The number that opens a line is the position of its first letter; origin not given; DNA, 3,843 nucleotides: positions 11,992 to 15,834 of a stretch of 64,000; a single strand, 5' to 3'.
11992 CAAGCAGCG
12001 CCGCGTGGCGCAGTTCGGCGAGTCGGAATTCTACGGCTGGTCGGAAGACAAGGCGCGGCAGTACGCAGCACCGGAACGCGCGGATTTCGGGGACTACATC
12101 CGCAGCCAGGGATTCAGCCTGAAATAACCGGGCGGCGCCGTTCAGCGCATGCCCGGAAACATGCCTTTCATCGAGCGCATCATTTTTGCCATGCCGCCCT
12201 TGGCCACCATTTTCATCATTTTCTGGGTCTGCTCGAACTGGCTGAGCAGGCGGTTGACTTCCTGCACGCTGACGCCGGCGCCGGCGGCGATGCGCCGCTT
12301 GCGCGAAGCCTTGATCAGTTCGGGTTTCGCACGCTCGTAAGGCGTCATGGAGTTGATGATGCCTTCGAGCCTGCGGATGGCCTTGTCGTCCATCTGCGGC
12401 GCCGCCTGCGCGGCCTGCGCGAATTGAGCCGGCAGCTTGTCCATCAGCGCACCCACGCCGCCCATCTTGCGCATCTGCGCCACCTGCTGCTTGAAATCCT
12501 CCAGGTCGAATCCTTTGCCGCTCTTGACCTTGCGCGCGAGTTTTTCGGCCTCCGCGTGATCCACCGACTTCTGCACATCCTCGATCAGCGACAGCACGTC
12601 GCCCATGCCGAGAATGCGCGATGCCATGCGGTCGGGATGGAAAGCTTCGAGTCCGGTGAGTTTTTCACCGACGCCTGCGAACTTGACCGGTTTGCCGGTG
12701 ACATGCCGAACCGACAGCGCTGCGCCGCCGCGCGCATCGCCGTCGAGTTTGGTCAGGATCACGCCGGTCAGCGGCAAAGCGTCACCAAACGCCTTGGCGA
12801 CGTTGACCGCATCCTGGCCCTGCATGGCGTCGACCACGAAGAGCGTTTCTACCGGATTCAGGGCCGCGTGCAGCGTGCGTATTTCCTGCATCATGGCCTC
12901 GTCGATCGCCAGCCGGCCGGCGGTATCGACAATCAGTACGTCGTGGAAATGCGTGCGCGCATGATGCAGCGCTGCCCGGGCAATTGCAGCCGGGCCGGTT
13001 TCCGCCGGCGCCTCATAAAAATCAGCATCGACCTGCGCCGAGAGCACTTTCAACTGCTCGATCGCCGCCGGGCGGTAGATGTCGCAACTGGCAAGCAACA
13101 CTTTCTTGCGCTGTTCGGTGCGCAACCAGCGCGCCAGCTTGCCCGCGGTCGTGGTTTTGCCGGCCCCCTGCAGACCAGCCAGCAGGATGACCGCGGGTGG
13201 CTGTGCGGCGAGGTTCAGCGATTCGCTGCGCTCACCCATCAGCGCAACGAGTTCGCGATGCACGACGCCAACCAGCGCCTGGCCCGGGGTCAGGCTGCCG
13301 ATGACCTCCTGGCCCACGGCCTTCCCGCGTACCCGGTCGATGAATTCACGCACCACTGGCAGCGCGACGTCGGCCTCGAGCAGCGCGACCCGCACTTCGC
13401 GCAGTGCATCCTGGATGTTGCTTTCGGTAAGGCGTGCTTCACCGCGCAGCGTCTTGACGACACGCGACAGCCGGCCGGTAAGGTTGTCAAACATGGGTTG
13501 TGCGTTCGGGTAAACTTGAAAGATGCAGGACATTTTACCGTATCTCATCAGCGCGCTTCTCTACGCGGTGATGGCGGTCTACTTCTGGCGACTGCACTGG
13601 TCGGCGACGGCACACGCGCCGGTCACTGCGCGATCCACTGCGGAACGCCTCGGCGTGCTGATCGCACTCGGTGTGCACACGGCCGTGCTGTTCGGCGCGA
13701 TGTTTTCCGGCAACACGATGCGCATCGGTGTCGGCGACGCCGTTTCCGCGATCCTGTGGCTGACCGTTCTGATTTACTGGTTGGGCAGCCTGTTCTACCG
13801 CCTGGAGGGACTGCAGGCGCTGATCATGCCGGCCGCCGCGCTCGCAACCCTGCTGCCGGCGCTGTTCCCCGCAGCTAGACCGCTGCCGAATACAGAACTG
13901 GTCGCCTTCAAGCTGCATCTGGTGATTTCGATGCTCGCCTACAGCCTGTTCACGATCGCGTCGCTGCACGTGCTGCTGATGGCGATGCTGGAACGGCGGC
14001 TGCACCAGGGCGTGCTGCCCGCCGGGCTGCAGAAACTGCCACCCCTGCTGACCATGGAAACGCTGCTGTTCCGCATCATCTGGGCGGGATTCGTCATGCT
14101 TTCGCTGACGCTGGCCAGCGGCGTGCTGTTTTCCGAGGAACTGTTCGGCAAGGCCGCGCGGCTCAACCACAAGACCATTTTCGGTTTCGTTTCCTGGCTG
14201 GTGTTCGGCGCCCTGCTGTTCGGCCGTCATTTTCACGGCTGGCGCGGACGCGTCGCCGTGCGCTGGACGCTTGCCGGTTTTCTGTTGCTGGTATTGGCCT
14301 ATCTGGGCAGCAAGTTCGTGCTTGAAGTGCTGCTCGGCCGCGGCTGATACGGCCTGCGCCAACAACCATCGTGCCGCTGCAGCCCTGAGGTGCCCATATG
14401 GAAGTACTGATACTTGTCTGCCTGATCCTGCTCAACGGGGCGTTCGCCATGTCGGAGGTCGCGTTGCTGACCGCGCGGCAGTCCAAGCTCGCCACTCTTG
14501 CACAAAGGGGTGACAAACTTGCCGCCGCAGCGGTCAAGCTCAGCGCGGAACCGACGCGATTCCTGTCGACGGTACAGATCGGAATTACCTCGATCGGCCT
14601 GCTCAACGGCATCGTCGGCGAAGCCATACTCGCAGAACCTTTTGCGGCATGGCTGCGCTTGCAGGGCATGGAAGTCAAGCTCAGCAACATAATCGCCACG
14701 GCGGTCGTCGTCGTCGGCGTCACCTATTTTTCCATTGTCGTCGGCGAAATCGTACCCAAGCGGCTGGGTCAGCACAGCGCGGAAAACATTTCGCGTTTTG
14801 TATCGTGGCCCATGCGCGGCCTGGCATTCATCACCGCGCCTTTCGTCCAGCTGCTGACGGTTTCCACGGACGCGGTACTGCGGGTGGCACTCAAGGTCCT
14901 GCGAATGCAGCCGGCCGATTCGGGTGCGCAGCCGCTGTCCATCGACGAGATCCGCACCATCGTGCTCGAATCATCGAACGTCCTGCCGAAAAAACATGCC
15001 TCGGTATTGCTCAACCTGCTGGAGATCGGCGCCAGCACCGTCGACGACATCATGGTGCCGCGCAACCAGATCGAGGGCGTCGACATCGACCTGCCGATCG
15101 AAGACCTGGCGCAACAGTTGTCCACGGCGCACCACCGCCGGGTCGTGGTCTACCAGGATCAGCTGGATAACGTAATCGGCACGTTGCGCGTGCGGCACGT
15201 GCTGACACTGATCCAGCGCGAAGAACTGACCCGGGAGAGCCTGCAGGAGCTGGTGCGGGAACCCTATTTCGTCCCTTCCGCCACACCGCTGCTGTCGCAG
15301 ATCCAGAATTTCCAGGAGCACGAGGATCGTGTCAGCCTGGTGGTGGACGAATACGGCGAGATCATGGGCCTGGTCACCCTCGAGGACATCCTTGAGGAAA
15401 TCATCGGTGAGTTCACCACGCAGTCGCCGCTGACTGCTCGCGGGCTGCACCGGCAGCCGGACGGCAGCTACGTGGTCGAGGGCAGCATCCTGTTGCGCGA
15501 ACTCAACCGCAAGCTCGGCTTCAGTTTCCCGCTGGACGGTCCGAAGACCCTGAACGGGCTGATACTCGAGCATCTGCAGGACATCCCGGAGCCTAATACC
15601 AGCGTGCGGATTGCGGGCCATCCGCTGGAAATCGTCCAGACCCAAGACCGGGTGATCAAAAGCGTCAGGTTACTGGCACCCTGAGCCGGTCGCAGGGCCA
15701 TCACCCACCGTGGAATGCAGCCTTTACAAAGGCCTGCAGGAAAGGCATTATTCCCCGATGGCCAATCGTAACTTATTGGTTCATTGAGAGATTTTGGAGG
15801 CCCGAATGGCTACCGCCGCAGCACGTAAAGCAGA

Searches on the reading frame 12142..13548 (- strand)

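Call 58: search_protein_families(library=pfam, proteins=[window:12142-13548:-], max_evalue=0.00001)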
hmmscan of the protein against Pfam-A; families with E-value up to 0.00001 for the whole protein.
window:12142-13548:- (468 aa): 5 families
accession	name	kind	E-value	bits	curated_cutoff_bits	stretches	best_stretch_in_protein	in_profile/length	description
PF00448.28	SRP54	-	4.3e-72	242.3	22.7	1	118-314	1-196/196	SRP54-type protein, GTPase domain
PF02978.25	SRP_SPB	-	2.5e-32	111.5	27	1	347-445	2-91/91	Signal peptide binding domain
PF02881.24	SRP54_N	-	6.5e-20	71.6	22.4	1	23-100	1-75/75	SRP54-type protein, helical bundle domain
PF13401.12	AAA_22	-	5.3e-08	33.7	27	1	119-229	6-110/130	AAA domain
PF01656.29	CbiA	-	2.7e-06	27.8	25.4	0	128-273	9-88/125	CobQ/CobB/MinD/ParA nucleotide binding domain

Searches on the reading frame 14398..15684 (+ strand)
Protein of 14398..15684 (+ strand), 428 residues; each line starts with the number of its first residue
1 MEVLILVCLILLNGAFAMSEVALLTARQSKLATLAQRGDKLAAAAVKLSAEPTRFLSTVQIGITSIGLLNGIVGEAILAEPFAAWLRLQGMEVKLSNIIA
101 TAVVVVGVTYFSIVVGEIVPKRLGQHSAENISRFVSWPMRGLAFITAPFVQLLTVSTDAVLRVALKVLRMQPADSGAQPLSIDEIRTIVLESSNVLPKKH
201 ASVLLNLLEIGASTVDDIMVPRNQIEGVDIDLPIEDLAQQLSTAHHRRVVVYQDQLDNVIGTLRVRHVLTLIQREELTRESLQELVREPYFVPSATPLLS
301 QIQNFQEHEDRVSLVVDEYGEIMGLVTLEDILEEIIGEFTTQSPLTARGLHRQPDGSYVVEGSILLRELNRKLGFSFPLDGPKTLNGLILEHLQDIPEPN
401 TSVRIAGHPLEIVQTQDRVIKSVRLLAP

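Call 58: search_protein_families(library=pfam, proteins=[window:14398-15684:+], max_evalue=0.00001)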
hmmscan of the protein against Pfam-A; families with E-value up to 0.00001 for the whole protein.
window:14398-15684:+ (428 aa): 3 families
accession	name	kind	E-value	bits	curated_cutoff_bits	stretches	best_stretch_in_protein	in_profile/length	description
PF01595.25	CNNM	-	5.1e-38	131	28.4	1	4-193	1-172/181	Cyclin M transmembrane N-terminal domain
PF03471.22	CorC_HlyC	-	3.3e-19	69.1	27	1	352-425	2-77/81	Transporter associated domain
PF00571.33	CBS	-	5.5e-12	46.3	24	1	287-336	7-56/57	CBS domain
